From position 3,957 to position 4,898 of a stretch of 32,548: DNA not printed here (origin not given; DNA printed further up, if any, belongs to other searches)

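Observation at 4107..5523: Two rhodanese-like proteins lack the catalytic Cys but share a near-identical C-terminal RKKKK[A/T]AASGGC-COOH arm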

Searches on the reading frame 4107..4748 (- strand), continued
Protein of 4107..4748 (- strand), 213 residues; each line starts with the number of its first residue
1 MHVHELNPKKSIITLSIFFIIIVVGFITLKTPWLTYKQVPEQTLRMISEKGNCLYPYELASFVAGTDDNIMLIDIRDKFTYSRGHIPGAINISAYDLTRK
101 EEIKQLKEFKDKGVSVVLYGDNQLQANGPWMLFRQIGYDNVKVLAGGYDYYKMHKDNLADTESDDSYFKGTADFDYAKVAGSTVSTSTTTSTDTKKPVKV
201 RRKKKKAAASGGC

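Call 40: search_protein_representatives(alignment_id=A3)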
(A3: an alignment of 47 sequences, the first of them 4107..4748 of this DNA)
Query: 47 sequences, 213 profile positions. Proteins with E-value up to 0.001 (for the whole library): 17790; up to 1e-10: 2059; up to 1e-30: 220. The best 150 are listed.
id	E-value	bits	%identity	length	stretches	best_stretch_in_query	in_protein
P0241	2.5e-97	341.2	-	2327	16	55-153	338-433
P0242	4.2e-81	288.2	-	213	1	1-213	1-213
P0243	3.0e-74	265.7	-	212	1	1-213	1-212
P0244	5.5e-70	251.8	-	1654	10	72-179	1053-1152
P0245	3.6e-68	245.9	-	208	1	1-213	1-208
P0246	6.2e-67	241.8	-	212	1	1-213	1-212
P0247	1.4e-61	224.3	-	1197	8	71-154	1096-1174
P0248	8.4e-60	218.5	-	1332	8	71-154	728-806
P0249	6.2e-59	215.7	-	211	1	4-213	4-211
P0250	3.2e-53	197.0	-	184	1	1-145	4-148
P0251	1.6e-52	194.8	-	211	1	2-213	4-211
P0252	2.6e-52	194.1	-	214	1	3-213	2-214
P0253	1.0e-51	192.1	-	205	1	9-213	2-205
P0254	8.6e-51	189.1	-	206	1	9-213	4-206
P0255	1.2e-50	188.7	-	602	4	37-157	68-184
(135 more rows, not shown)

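Call 44: search_protein_families(library=pfam, proteins=[L038:1500-2405:+, L038:372-1475:+, L038:2796-3476:-, L049:14024-15223:+, L049:11169-12779:+, L049:12786-13436:+], max_evalue=0.001)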
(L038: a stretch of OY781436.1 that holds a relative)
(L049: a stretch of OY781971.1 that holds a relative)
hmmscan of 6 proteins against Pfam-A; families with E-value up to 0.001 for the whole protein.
L038:1500-2405:+ (301 aa): 1 family
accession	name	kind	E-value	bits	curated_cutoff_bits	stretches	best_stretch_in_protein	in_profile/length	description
PF00581.25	Rhodanese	-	2.5e-34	118.2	22.2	2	172-274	10-100/102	Rhodanese-like domain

L038:372-1475:+ (367 aa): 1 family
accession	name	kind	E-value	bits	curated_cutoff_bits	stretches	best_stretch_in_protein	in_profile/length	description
PF07396.17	Porin_O_P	-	9.7e-19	68.3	20.9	2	61-200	24-166/370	Phosphate-selective porin O and P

L038:2796-3476:- (226 aa): 3 families
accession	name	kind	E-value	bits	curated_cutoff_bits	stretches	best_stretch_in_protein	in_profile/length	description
PF00027.35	cNMP_binding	-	3.8e-15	56.1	27.5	1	32-119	2-89/89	Cyclic nucleotide-binding domain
PF13545.12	HTH_Crp_2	-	8e-14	51.8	27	1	151-221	1-69/70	Crp-like helix-turn-helix domain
PF00325.26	Crp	-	9.3e-07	28.9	21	1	173-204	1-32/32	Bacterial regulatory proteins, crp family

L049:14024-15223:+ (399 aa): 2 families
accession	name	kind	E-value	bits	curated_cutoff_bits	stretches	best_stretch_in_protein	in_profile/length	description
PF04143.19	Sulf_transp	-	1.7e-13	51.2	27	1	34-214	4-180/310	Sulphur transport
PF00581.25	Rhodanese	-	6.2e-08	33.5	22.2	1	254-324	3-82/102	Rhodanese-like domain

L049:11169-12779:+ (536 aa): 4 families
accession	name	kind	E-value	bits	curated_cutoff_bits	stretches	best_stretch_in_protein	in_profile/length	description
PF11783.13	Cytochrome_cB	-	1.8e-66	223.7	22.1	1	297-468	1-172/173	Cytochrome c bacterial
PF14522.11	Cytochrome_C7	-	1.4e-10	41.3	24.8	1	219-286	6-66/67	Cytochrome c7 and related cytochrome c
PF14537.11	Cytochrom_c3_2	-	1.4e-07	32.3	25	0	120-193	5-64/79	Cytochrome c3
PF13435.11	Cytochrome_C554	-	7.8e-05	24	20.8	0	70-152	1-83/84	Cytochrome c554 and c-prime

L049:12786-13436:+ (216 aa): 2 families
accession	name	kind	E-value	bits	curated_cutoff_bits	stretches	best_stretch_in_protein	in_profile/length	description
PF01292.26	Ni_hydr_CYTB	-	1e-28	100.8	30.1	1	7-195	2-179/179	Prokaryotic cytochrome b561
PF14358.11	DUF4405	-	1.6e-06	29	26.7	1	124-178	9-64/66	Domain of unknown function (DUF4405)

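Call 51: find_related_loci(query=A5, collection=metagenome_contigs, flank=9000)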
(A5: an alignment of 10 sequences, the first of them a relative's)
Query A5 (214 aa) in metagenome_contigs; peptide patterns used: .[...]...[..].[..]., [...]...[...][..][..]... (x = any residue, [..] = any of these).
356 stretches matched a pattern; 107 encode a relative of the query (tblastn E <= 1e-3); the best 80 are kept; 78 distinct loci.
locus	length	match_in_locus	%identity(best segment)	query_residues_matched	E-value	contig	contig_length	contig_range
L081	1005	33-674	47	1-214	6e-64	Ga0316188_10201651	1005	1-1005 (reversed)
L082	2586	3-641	48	2-214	5e-60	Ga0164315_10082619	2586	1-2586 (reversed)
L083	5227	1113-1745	38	1-214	1e-48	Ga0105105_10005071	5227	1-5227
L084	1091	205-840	36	1-214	4e-48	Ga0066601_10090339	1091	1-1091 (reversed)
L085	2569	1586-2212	39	1-214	2e-44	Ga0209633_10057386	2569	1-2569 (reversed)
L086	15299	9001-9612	39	1-214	3e-44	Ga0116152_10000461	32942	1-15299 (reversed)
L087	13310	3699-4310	39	1-214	3e-44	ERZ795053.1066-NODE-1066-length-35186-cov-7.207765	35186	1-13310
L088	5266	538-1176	35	1-214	2e-40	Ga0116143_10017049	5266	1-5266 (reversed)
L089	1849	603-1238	34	1-214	1e-39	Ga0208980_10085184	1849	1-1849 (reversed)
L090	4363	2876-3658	34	24-214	2e-37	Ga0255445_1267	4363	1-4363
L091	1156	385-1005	40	1-214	1e-38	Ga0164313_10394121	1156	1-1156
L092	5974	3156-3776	38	1-214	3e-36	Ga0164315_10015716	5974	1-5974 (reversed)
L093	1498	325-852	41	1-181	5e-37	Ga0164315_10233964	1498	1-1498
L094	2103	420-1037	34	8-214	2e-35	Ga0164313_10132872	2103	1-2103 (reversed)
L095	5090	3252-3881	36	1-214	1e-35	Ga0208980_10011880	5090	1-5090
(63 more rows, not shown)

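Call 63: find_homologous_proteins(query=L038:1500-2405:+, max_evalue=0.00001)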
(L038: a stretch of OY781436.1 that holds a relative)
Query L038:1500-2405:+ (301 aa): 1362 proteins with E <= 0.00001 among 1979 candidates; the best 120 are listed.
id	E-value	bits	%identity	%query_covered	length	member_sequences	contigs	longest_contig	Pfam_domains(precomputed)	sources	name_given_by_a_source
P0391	6.8e-196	667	100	100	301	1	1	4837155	PF00581.26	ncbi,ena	-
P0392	1.7e-175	600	88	100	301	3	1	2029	PF00581.26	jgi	-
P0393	2.1e-149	515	75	100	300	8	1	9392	PF00581.26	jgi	jgi:thiosulfate/3-mercaptopyruvate sulfurtransferase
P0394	5.3e-144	497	76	93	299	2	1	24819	PF00581.26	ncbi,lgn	-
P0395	7.2e-143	493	72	100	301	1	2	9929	PF00581.26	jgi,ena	-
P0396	5.2e-141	487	70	100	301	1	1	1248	PF00581.26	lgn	-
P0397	5.4e-141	487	71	100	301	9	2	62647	PF00581.26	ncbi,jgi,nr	ncbi:MAG: sulfurtransferase [Bacteroidetes bacterium]|nr:sulfurtransferase [Bacteroidota bacterium]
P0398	9.7e-141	486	72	100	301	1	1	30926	PF00581.26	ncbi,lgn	-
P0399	1.3e-140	486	70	100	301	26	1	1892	PF00581.26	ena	-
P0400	3.8e-140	484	71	100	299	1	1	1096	PF00581.26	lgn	-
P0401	5.4e-140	484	70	100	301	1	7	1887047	PF00581.26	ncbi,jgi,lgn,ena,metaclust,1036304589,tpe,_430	jgi:thiosulfate/3-mercaptopyruvate sulfurtransferase|metaclust:\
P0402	7.6e-140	483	72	100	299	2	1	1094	PF00581.26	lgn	-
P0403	6.0e-139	480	71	100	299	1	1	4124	PF00581.26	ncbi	-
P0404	1.3e-138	479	71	100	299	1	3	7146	PF00581.26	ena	-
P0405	2.6e-138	478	69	100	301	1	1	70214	PF00581.26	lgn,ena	-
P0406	3.9e-138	478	71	100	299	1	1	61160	PF00581.26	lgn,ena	-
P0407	1.8e-137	475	71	99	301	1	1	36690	PF00581.26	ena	-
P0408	4.3e-137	474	70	100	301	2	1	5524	PF00581.26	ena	-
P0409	2.7e-136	472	68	100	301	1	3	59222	PF00581.26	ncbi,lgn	-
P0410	9.5e-136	470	67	100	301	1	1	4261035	PF00581.26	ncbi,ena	-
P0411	1.2e-135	469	70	100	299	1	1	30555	PF00581.26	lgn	-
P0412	1.7e-135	469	67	99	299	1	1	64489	PF00581.26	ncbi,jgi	ncbi:MAG: sulfurtransferase [Bacteroidales bacterium]|jgi:thiosulfate/3-mercaptopyruvate sulfurtrans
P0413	7.9e-135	467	66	100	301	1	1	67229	PF00581.26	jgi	jgi:thiosulfate/3-mercaptopyruvate sulfurtransferase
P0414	1.1e-134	466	66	100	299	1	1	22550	PF00581.26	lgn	-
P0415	4.7e-133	461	71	95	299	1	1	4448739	PF00581.26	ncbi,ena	-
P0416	6.6e-133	461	68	100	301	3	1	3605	PF00581.26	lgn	-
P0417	3.4e-132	458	68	100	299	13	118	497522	PF00581.26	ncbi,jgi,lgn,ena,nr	ncbi:MAG: sulfurtransferase [Lentimicrobiaceae bacterium]|jgi:thiosulfate/3-mercaptopyruvate sulfurt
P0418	1.2e-131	456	67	100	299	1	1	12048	PF00581.26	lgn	-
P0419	1.4e-130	453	68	100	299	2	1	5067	PF00581.26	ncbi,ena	-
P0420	1.4e-130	453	67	100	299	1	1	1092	PF00581.26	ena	-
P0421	3.4e-129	448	67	100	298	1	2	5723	PF00581.26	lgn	-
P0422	4.7e-129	448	69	95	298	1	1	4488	PF00581.26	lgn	-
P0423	1.1e-127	443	65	100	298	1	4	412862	PF00581.26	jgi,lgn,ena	-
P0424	5.9e-125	434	64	100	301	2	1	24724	PF00581.26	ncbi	-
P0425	7.0e-125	434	50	77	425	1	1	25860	PF00581.26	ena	-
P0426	1.5e-121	423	63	100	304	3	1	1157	PF00581.26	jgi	jgi:thiosulfate/3-mercaptopyruvate sulfurtransferase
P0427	4.0e-118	412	64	93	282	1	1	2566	PF00581.26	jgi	jgi:thiosulfate/3-mercaptopyruvate sulfurtransferase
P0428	1.1e-117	411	59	100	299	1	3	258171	PF00581.26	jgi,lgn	jgi:thiosulfate/3-mercaptopyruvate sulfurtransferase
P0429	1.7e-117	410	64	95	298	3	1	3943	PF00581.26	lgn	-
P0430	3.1e-117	409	63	95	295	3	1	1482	PF00581.26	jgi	jgi:thiosulfate/3-mercaptopyruvate sulfurtransferase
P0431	5.7e-117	408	61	100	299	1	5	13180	PF00581.26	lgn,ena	-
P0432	6.5e-117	408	62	95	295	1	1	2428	PF00581.26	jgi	jgi:thiosulfate/3-mercaptopyruvate sulfurtransferase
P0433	1.8e-116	407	59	100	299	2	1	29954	PF00581.26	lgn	-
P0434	3.9e-116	405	64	95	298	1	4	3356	PF00581.26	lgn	-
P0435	1.7e-115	403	61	100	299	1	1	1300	PF00581.26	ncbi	-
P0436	6.1e-115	402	62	96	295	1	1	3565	PF00581.26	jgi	jgi:thiosulfate/3-mercaptopyruvate sulfurtransferase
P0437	8.5e-115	401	62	94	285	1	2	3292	PF00581.26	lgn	-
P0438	3.5e-114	399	58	99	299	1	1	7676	PF00581.26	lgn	-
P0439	3.8e-114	399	60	100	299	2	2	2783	PF00581.26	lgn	-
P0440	3.9e-114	399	61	94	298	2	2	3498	PF00581.26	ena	-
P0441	1.7e-113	397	62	94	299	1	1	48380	PF00581.26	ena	-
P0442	1.9e-113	397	59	100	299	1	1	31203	PF00581.26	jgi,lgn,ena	-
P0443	7.9e-113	395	62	92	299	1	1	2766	PF00581.26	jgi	jgi:thiosulfate/3-mercaptopyruvate sulfurtransferase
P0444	1.7e-112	394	61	94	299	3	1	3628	PF00581.26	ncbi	-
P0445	1.9e-112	393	61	99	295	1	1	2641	PF00581.26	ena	-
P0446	2.3e-112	393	63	92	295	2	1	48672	PF00581.26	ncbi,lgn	-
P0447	4.6e-112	392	57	100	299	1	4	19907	PF00581.26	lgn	-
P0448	5.9e-112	392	60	96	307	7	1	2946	PF00581.26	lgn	-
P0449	1.0e-111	391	61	92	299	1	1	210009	PF00581.26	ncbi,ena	-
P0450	3.1e-111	389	61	95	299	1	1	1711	PF00581.26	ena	-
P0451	5.7e-111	389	62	91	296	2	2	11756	PF00581.26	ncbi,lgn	-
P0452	2.6e-110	386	60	98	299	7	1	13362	PF00581.26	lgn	-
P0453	4.4e-110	386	60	100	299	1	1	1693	PF00581.26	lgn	-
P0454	1.5e-109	384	62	93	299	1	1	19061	PF00581.26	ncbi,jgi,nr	ncbi:MAG: hypothetical protein C0598_09085 [Marinilabiliales bacterium]|nr:MAG: hypothetical protein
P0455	2.2e-109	383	60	95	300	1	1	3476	PF00581.26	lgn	-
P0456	6.9e-109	382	59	98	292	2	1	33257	PF00581.26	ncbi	-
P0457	2.4e-108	380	57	100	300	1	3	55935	PF00581.26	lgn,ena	-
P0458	2.5e-108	380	58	96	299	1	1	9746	PF00581.26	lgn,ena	-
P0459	4.9e-108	379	59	97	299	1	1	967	PF00581.26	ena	-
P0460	1.1e-107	378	56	100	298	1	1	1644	PF00581.26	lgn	-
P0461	1.9e-107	377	56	100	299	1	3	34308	PF00581.26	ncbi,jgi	jgi:thiosulfate/3-mercaptopyruvate sulfurtransferase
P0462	3.6e-107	376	55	100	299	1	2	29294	PF00581.26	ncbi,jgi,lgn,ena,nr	ncbi:MAG: hypothetical protein C0595_10870 [Marinilabiliales bacterium]|nr:MAG: hypothetical protein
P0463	1.7e-106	374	56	100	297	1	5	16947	PF00581.26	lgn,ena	-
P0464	2.0e-106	374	56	100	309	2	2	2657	PF00581.26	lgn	-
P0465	2.3e-106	373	57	98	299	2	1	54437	PF00581.26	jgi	jgi:thiosulfate/3-mercaptopyruvate sulfurtransferase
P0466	2.6e-106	373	58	95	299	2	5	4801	PF00581.26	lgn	-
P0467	2.7e-106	373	58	92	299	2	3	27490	PF00581.26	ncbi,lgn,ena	-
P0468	5.0e-106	372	57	98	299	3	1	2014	PF00581.26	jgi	-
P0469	1.4e-104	368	57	97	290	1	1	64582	PF00581.26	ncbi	-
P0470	1.6e-104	367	55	100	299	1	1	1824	PF00581.26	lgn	-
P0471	1.8e-104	367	57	90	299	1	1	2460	PF00581.26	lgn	-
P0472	2.8e-104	367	56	100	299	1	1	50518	PF00581.26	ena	-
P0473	7.6e-104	365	55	100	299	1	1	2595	PF00581.26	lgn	-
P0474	1.1e-103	365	57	92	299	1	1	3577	PF00581.26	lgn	-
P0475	4.6e-103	363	57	94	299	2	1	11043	PF00581.26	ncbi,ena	-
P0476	2.6e-102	360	55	98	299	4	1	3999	PF00581.26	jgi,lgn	jgi:thiosulfate/3-mercaptopyruvate sulfurtransferase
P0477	2.8e-102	360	64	83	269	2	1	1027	PF00581.26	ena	-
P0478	1.0e-101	358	54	96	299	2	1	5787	PF00581.26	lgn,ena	-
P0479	1.2e-100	355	59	89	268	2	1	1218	PF00581.26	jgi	jgi:thiosulfate/3-mercaptopyruvate sulfurtransferase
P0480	2.0e-98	347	59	89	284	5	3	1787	PF00581.26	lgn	-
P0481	3.9e-98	346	58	90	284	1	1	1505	PF00581.26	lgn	-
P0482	5.6e-98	346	61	88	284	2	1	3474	PF00581.26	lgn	-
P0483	7.1e-97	342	57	91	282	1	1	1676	PF00581.26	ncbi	-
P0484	1.6e-96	341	53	98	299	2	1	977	PF00581.26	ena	-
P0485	6.1e-95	336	55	90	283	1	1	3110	PF00581.26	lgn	-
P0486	6.3e-95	336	58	88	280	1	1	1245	PF00581.26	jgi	jgi:thiosulfate/3-mercaptopyruvate sulfurtransferase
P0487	9.3e-95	335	54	93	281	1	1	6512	PF00581.26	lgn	-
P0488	2.6e-94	334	56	89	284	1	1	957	PF00581.26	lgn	-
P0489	5.1e-94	333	57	91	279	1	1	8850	PF00581.26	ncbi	-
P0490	5.4e-94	333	57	89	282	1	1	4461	PF00581.26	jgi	jgi:thiosulfate/3-mercaptopyruvate sulfurtransferase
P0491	6.1e-94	333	57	89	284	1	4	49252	PF00581.26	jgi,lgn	jgi:thiosulfate/3-mercaptopyruvate sulfurtransferase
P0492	1.3e-93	332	55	91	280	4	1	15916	PF00581.26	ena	-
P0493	1.3e-93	332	54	93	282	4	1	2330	PF00581.26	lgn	-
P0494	2.7e-93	331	56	93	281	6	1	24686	PF00581.26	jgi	jgi:thiosulfate/3-mercaptopyruvate sulfurtransferase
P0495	8.6e-93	329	54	93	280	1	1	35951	PF00581.26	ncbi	-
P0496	1.3e-92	328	55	93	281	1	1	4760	PF00581.26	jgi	jgi:thiosulfate/3-mercaptopyruvate sulfurtransferase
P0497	1.5e-92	328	55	93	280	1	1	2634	PF00581.26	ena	-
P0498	1.5e-92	328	56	93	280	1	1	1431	PF00581.26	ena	-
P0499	2.7e-92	327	56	90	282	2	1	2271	PF00581.26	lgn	-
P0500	4.9e-92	326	56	90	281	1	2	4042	PF00581.26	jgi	-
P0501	5.8e-92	326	57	87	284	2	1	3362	PF00581.26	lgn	-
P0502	1.7e-91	325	55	93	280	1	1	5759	PF00581.26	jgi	-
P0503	2.2e-91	324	55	93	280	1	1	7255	PF00581.26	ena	-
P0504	2.9e-91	324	53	93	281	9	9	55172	PF00581.26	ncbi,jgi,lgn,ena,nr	ncbi:MAG: hypothetical protein DRJ02_07755 [Bacteroidetes bacterium]|nr:MAG: hypothetical protein DR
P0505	3.4e-91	324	56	86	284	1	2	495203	PF00581.26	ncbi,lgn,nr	ncbi:MAG: sulfurtransferase [Bacteroidales bacterium]|nr:sulfurtransferase [Bacteroidales bacterium]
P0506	4.1e-91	323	56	90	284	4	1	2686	PF00581.26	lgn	-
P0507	5.0e-91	323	54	93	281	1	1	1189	PF00581.26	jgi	jgi:thiosulfate/3-mercaptopyruvate sulfurtransferase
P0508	9.7e-91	322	55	88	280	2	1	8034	PF00581.26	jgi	-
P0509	1.1e-90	322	54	93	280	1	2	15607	PF00581.26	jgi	-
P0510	1.2e-90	322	53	90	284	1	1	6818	PF00581.26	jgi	-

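Call 65: search_solved_structures(query=L001:4129-6387:+, max_evalue=1e-10, show_alignments=0)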
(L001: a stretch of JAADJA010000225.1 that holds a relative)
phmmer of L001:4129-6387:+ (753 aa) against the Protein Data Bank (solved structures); distinct sequences matched with E-value up to 1e-10: 53.
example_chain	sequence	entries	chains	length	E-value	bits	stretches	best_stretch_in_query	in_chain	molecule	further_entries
2vpw_A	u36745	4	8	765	8.6e-201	672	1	4-741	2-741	THIOSULFATE REDUCTASE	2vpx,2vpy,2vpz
2e7z_A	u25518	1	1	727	4.6e-49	170.2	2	54-367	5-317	Acetylene hydratase Ahy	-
9t1s_L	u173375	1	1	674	7.1e-44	153.1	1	53-700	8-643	formate dehydrogenase (coenzyme F420)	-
7qv7_S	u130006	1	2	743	4.9e-43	150.3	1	53-696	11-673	Hydrogen dependent carbon dioxide reductase subunit FdhF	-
5e7o_A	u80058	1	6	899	1.9e-39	138.4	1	80-291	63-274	DMSO reductase family type II enzyme, molybdopterin subunit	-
4ydd_A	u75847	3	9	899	2.3e-39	138.2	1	80-291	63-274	DMSO reductase family type II enzyme, molybdopterin subunit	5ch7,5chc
1aa6_A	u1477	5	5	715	3.3e-38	134.3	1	52-564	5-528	FORMATE DEHYDROGENASE H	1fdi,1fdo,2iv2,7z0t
7vw6_A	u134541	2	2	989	9.6e-38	132.8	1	54-532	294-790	Formate dehydrogenase | Tungsten-containing formate dehydrogenase alpha subunit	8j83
7e5z_A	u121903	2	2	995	9.8e-38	132.8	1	54-531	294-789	Formate dehydrogenase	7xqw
9vap_A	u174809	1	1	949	3.4e-36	127.7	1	3-372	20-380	Formate dehydrogenase molybdopterin-binding subunit FdhA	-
6cz7_A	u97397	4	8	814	7.3e-35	123.3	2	53-295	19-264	ArrA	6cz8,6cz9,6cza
7bkb_D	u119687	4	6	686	2.1e-34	121.7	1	47-701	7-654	Formate dehydrogenase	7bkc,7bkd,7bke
8rqz_C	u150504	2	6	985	3.8e-30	107.7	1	37-695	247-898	Probable oxidoreductase YjgC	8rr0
9gzq_A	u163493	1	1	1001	4.1e-30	107.6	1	37-695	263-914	Probable oxidoreductase YjgC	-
9wxb_B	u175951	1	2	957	4.9e-29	104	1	52-528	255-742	Formate dehydrogenase alpha subunit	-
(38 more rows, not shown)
